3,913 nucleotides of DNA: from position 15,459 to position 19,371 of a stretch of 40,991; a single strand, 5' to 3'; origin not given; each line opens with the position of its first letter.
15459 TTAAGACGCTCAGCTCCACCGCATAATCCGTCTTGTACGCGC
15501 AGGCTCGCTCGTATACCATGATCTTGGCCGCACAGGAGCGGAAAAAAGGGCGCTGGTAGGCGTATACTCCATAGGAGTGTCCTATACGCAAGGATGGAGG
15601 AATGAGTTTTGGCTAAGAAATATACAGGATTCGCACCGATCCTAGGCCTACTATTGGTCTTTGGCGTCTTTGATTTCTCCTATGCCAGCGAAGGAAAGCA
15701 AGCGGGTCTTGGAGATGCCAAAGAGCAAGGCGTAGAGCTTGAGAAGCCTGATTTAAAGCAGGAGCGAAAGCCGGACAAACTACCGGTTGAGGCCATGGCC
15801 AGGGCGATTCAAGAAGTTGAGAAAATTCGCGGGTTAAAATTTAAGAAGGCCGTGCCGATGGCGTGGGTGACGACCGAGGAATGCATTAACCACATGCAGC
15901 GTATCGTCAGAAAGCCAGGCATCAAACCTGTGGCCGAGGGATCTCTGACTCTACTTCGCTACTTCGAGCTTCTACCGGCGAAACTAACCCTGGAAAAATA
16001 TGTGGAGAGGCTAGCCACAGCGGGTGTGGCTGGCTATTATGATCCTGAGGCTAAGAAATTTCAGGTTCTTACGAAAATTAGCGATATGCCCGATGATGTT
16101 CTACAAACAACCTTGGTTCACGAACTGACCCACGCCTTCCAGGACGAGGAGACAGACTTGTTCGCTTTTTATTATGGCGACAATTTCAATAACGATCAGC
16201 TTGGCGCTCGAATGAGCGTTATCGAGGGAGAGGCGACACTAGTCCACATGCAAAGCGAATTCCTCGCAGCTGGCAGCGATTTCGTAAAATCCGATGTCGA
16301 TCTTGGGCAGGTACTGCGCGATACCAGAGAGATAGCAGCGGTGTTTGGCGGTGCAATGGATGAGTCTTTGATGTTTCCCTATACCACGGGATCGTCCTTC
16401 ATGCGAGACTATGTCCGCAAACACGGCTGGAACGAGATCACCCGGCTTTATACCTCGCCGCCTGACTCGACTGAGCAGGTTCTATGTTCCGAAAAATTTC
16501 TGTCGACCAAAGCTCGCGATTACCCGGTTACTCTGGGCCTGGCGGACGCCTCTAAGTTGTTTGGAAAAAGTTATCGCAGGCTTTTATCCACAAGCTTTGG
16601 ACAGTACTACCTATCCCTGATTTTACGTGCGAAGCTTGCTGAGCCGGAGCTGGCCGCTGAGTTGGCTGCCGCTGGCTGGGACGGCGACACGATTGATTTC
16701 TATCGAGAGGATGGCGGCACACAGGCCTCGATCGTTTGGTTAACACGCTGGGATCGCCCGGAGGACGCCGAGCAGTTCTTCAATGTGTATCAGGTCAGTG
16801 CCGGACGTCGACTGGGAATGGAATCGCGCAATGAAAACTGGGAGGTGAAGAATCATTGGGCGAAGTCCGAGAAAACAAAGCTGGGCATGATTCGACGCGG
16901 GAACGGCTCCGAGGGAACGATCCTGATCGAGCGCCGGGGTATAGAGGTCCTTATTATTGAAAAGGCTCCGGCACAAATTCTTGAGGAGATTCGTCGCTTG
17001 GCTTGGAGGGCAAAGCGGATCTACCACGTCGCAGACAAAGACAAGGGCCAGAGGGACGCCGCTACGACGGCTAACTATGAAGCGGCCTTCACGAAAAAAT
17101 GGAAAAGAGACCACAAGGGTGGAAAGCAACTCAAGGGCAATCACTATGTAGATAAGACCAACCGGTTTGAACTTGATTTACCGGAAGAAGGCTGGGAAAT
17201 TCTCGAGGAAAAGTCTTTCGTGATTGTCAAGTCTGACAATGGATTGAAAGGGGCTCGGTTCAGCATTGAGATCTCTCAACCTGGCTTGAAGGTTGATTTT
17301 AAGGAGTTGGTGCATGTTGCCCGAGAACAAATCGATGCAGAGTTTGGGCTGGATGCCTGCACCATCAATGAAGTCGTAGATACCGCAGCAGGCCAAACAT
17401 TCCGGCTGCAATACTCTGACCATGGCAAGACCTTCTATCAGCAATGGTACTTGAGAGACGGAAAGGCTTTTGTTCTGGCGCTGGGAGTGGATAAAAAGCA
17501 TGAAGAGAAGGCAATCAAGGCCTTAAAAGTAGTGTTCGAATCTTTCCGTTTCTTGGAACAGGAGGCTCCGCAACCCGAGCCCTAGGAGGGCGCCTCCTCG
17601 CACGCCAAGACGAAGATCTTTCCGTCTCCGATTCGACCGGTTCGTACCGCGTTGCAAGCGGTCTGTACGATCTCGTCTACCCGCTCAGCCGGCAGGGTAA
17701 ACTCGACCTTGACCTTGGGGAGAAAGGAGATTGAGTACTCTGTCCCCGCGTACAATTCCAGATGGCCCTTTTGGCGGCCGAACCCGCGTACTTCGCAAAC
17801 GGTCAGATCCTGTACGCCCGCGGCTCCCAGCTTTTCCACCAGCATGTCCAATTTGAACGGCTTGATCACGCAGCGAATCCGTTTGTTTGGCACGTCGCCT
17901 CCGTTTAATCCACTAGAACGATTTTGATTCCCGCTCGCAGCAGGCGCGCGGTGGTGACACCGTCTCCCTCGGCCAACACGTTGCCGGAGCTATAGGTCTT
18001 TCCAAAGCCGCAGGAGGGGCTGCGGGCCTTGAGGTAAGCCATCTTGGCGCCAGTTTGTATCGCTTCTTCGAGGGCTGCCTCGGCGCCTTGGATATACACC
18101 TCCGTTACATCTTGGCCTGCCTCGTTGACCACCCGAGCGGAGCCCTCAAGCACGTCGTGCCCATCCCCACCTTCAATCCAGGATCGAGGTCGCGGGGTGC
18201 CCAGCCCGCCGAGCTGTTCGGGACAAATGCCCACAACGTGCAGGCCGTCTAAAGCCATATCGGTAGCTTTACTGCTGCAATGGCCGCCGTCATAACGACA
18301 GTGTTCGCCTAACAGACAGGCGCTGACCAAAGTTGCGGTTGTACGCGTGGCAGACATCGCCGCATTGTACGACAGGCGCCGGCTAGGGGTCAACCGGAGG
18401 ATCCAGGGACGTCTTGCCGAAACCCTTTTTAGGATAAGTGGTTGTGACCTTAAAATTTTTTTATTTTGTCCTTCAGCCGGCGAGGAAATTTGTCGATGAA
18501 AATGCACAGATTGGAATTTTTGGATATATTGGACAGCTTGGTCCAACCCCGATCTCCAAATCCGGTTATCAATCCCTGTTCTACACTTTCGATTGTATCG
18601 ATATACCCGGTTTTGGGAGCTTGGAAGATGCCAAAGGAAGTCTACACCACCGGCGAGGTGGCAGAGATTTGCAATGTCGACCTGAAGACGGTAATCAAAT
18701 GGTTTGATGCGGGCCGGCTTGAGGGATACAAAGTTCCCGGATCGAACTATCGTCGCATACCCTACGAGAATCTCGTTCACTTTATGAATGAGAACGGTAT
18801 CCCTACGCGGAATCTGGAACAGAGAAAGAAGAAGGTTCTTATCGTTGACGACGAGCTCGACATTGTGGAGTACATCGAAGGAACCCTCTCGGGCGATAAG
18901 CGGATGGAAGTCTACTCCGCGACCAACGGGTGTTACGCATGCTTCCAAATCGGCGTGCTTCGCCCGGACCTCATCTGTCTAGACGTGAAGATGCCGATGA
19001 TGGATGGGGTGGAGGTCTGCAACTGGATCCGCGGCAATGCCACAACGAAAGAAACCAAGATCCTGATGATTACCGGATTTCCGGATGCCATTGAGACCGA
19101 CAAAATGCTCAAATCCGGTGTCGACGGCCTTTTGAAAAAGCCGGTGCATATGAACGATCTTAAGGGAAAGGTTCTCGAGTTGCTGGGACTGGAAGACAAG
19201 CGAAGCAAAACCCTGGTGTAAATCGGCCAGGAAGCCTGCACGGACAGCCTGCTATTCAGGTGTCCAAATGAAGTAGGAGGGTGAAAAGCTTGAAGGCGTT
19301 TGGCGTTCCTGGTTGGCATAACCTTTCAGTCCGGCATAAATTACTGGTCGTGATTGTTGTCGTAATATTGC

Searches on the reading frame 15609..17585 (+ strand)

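Call 18: search_protein_families(library=pfam, proteins=[window:15609-17585:+], max_evalue=0.01)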
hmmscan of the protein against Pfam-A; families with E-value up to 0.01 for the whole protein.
window:15609-17585:+ (658 aa): 1 family
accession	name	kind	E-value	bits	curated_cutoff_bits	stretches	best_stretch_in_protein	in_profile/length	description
PF20573.4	DUF6782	-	0.0057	16.4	27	0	139-179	67-104/241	Putative metallopeptidase family (DUF6782)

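Call 24: search_protein_families(library=ncbifam, proteins=[window:15609-17585:+], max_evalue=0.01)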
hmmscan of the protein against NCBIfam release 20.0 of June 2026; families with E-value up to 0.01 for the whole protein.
window:15609-17585:+ (658 aa): 1 family
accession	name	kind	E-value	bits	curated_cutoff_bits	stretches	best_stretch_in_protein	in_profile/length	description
NF038145.1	Hvo_1808_fam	equivalog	7.5e-38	130.9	200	2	62-305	31-263/432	Hvo_1808 family surface protein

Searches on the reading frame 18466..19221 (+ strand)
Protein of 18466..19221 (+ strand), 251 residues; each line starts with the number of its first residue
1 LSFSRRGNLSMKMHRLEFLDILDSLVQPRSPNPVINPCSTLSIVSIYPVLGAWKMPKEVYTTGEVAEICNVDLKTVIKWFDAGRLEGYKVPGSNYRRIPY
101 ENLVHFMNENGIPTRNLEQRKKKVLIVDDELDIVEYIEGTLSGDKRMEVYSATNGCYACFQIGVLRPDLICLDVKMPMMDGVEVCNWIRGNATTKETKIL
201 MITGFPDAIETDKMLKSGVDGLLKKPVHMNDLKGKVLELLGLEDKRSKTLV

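Call 18: search_protein_families(library=pfam, proteins=[window:18466-19221:+], max_evalue=0.01)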
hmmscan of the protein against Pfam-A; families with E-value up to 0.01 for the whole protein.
window:18466-19221:+ (251 aa): 2 families
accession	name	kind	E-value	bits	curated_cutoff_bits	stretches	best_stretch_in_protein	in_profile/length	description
PF00072.30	Response_reg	-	3.8e-21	75.8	30.2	1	124-235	1-109/111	Response regulator receiver domain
PF12728.13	HTH_17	-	1.5e-08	35.2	27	1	59-110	1-50/51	Helix-turn-helix domain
